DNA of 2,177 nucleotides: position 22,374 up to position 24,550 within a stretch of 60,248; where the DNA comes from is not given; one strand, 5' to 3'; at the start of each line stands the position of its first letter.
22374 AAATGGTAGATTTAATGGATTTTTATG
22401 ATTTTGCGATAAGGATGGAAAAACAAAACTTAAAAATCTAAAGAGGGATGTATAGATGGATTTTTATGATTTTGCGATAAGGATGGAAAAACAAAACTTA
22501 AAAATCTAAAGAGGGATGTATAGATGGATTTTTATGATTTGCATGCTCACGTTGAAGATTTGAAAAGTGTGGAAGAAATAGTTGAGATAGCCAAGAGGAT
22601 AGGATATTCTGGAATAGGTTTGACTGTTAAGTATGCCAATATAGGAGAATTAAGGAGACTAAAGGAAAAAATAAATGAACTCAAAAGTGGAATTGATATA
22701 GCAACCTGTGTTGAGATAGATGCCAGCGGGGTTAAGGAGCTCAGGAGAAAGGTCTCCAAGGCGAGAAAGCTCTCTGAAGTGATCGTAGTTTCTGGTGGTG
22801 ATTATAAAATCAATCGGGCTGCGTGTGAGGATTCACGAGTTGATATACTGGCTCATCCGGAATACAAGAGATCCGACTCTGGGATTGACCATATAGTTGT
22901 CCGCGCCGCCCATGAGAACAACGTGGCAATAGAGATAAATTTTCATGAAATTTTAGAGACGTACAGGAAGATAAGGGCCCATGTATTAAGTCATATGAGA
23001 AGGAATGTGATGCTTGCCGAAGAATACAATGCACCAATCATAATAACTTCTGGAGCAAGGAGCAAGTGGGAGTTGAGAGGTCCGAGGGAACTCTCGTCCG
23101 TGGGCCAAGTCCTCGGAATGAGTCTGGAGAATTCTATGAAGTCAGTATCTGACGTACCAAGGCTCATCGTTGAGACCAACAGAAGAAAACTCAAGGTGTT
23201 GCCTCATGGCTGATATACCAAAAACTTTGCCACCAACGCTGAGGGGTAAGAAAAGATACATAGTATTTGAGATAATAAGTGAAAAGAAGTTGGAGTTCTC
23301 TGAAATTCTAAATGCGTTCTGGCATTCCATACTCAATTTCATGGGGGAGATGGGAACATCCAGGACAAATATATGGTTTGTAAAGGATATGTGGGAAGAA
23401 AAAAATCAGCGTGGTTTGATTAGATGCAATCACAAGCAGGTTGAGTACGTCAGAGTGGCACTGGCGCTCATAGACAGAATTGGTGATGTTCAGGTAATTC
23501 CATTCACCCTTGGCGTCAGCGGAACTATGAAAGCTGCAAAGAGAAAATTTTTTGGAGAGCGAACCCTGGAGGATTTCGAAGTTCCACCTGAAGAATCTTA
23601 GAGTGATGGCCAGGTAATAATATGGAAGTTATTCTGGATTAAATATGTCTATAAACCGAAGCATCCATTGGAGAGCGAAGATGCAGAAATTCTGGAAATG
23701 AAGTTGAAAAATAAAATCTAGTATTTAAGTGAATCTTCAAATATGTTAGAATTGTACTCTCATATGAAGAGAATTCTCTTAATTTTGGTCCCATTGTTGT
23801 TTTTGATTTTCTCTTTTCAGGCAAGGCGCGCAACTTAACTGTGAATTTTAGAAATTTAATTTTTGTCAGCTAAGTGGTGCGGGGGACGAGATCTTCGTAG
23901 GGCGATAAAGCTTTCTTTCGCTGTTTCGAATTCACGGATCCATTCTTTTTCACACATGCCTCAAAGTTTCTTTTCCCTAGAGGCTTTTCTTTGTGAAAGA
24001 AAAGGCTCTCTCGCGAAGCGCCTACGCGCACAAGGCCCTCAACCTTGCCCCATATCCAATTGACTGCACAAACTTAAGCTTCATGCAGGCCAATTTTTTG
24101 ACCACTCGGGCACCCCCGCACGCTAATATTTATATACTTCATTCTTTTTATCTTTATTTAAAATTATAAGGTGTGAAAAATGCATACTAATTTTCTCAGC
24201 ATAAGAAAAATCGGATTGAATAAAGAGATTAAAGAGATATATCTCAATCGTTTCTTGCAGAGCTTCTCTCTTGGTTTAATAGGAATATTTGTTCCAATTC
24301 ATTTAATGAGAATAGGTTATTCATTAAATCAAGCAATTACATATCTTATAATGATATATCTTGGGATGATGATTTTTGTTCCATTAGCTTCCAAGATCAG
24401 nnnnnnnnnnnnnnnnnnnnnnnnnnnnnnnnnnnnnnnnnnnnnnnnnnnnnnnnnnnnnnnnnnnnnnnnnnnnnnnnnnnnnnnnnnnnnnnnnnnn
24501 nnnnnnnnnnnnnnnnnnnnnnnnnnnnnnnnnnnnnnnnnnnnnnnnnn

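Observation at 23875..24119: tRNA-Leu(GAG) gene interrupted by three introns, none at the canonical 37/38 site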

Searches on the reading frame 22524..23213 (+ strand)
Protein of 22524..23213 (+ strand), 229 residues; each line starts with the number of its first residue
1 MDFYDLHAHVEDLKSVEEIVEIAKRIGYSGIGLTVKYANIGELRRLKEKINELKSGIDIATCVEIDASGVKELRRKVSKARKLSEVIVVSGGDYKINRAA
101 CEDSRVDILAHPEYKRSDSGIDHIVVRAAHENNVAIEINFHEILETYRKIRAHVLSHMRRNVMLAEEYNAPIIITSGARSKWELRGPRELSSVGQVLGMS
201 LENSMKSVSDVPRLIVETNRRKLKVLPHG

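Call 11: search_protein_families(library=pfam, proteins=[window:22524-23213:+])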
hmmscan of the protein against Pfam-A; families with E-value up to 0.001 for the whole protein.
window:22524-23213:+ (229 aa): 1 family
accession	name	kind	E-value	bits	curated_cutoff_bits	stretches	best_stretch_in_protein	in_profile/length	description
PF01876.22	RNase_P_p30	-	1.3e-40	139.6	35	1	4-210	1-213/214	RNase P subunit p30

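Call 13: find_homologous_proteins(query=window:22524-23213:+)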
Query window:22524-23213:+ (229 aa): 276 proteins with E <= 0.001 among 830 candidates; the best 120 are listed.
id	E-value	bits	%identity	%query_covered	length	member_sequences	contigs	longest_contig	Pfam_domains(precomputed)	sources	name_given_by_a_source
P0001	9.8e-142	488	100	100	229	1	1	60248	PF01876.23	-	-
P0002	1.5e-102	360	69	100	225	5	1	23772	PF01876.23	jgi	-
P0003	2.0e-85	304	62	98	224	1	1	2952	PF01876.23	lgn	-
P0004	5.1e-84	299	58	97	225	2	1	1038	PF01876.23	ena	-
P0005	1.8e-82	294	60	94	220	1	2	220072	PF01876.23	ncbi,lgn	-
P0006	9.7e-82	292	58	94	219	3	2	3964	PF01876.23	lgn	-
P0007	9.9e-82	292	60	93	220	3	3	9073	PF01876.23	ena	-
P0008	2.3e-81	291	55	97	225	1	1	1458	PF01876.23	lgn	-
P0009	4.3e-81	290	59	95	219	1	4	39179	PF01876.23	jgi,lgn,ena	-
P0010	6.0e-81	289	59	98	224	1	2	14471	PF01876.23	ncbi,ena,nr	ncbi:MAG: hypothetical protein J7L45_03355 [Candidatus Aenigmarchaeota archaeon]|nr:hypothetical pro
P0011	4.0e-80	287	61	94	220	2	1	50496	PF01876.23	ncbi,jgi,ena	-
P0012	7.0e-80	286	59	94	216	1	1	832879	PF01876.23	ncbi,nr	ncbi:MAG: hypothetical protein JSV92_03870 [archaeon]|nr:MAG: hypothetical protein JSV92_03870 [arch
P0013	1.8e-79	284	58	98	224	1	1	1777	PF01876.23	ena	-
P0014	4.8e-79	283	60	94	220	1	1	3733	PF01876.23,PF02811.27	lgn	-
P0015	1.9e-78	281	60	96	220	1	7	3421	PF01876.23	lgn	-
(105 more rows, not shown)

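Call 14: find_encoding_contigs(protein=P0002, flank=5000, max_places=3)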
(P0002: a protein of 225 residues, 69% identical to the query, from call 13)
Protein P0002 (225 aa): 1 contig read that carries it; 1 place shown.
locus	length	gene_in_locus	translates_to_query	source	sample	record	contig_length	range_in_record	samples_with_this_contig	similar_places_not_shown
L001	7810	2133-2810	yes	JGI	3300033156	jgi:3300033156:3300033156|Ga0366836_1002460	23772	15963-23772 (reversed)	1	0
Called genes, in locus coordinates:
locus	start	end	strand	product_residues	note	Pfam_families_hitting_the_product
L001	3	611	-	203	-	?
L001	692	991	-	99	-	-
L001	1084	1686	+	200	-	PF00827:Ribosomal_L15e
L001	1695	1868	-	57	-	-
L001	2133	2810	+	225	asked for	PF01876:RNase_P_p30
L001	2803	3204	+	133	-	PF01900:RNase_P_Rpp14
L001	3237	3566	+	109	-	-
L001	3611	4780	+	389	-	-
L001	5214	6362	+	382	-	PF07690:MFS_1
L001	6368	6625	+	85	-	PF00313:CSD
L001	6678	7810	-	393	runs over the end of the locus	PF00270:DEAD, PF04851:ResIII, PF00271:Helicase_C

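Call 15: find_encoding_contigs(protein=P0005, flank=5000, max_places=3)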
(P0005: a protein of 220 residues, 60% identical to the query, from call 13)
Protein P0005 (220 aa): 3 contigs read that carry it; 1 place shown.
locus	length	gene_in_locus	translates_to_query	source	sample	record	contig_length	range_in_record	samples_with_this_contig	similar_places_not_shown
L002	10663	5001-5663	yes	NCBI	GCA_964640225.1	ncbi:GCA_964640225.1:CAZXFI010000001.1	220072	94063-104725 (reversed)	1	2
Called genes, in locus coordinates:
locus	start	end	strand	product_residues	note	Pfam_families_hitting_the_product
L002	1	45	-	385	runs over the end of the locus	PF07690:MFS_1 (weak)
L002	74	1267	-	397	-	PF04894:Nre_N, PF04895:Nre_C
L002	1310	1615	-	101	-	-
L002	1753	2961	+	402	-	PF00535:Glycos_transf_2 (weak)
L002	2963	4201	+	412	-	PF13660:DUF4147, PF05161:MOFRL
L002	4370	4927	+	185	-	PF00827:Ribosomal_L15e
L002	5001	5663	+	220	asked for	PF01876:RNase_P_p30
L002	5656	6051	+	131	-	PF01900:RNase_P_Rpp14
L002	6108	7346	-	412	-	-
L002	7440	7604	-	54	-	PF23477:zf_Tbcl_2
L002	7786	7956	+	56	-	-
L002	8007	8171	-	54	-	-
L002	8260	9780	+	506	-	-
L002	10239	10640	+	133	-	-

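Call 16: find_encoding_contigs(protein=P0012, flank=5000, max_places=3)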
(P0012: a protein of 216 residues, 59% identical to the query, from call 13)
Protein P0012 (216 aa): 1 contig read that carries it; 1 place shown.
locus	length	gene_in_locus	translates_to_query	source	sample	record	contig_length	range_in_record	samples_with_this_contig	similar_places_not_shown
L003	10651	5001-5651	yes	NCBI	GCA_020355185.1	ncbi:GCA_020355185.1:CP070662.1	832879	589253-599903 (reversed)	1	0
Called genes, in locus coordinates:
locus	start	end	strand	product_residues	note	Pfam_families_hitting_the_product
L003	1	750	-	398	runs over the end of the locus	PF04894:Nre_N, PF04895:Nre_C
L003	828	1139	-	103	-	-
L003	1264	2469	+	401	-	PF00535:Glycos_transf_2 (weak)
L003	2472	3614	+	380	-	PF13660:DUF4147, PF05161:MOFRL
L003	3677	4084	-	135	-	-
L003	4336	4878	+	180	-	PF00827:Ribosomal_L15e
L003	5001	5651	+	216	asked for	PF01876:RNase_P_p30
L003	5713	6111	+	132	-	PF01900:RNase_P_Rpp14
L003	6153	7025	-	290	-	-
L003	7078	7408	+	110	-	PF03747:ADP_ribosyl_GH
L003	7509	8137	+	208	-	PF00551:Formyl_trans_N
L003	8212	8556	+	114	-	-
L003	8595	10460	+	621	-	PF00324:AA_permease, PF13520:AA_permease_2, PF01209:Ubie_methyltran, PF13489:Methyltransf_23, PF13847:Methyltransf_31, PF08241:Methyltransf_11, PF08242:Methyltransf_12 (weak), PF13649:Methyltransf_25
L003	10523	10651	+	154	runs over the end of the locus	PF00571:CBS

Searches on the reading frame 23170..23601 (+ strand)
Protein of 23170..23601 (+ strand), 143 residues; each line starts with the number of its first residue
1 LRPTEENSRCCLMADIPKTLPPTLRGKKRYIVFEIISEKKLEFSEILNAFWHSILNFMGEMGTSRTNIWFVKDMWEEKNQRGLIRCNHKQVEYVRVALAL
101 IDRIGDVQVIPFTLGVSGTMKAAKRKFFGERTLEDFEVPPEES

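Call 11: search_protein_families(library=pfam, proteins=[window:23170-23601:+])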
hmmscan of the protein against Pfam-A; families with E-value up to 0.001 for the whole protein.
window:23170-23601:+ (143 aa): 1 family
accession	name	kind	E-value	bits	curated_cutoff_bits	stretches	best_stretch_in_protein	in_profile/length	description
PF01900.24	RNase_P_Rpp14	-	5.9e-21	75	23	1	29-127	1-103/104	Rpp14/Pop5 family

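Call 12: find_encoding_contigs(protein=window:23170-23601:+, flank=3000, max_places=6)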
Protein window:23170-23601:+ (143 aa): no gene with exactly this product is on record in the collection.

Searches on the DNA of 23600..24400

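Call 6: search_rna_families(source=window, start=23600, end=24400, threshold=evalue, max_evalue=10, show_alignments=4)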
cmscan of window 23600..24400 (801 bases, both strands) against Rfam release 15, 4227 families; matches with E-value up to 10: 5.
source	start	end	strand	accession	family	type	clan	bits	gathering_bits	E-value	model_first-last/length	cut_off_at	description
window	23703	23730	-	RF01316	CRISPR-DR3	Gene; CRISPR;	-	21.6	41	4.7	1-30/30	no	CRISPR RNA direct repeat element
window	23781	23847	+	RF03995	mir-7957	Gene; miRNA;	-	15.7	76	9.1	1-59/59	no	mir-7957 microRNA precursor family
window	23943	24003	-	RF00805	mir-351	Gene; miRNA;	-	15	70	5.1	1-75/75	no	mir-351 microRNA precursor family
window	23616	23654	+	RF03050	RAGATH-25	Gene; sRNA;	-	12.1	49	5.7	1-50/50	no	RAGATH-25 RNA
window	24092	24227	-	RF01765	srg1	Gene;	-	10.7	70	8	163-295/557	no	srg1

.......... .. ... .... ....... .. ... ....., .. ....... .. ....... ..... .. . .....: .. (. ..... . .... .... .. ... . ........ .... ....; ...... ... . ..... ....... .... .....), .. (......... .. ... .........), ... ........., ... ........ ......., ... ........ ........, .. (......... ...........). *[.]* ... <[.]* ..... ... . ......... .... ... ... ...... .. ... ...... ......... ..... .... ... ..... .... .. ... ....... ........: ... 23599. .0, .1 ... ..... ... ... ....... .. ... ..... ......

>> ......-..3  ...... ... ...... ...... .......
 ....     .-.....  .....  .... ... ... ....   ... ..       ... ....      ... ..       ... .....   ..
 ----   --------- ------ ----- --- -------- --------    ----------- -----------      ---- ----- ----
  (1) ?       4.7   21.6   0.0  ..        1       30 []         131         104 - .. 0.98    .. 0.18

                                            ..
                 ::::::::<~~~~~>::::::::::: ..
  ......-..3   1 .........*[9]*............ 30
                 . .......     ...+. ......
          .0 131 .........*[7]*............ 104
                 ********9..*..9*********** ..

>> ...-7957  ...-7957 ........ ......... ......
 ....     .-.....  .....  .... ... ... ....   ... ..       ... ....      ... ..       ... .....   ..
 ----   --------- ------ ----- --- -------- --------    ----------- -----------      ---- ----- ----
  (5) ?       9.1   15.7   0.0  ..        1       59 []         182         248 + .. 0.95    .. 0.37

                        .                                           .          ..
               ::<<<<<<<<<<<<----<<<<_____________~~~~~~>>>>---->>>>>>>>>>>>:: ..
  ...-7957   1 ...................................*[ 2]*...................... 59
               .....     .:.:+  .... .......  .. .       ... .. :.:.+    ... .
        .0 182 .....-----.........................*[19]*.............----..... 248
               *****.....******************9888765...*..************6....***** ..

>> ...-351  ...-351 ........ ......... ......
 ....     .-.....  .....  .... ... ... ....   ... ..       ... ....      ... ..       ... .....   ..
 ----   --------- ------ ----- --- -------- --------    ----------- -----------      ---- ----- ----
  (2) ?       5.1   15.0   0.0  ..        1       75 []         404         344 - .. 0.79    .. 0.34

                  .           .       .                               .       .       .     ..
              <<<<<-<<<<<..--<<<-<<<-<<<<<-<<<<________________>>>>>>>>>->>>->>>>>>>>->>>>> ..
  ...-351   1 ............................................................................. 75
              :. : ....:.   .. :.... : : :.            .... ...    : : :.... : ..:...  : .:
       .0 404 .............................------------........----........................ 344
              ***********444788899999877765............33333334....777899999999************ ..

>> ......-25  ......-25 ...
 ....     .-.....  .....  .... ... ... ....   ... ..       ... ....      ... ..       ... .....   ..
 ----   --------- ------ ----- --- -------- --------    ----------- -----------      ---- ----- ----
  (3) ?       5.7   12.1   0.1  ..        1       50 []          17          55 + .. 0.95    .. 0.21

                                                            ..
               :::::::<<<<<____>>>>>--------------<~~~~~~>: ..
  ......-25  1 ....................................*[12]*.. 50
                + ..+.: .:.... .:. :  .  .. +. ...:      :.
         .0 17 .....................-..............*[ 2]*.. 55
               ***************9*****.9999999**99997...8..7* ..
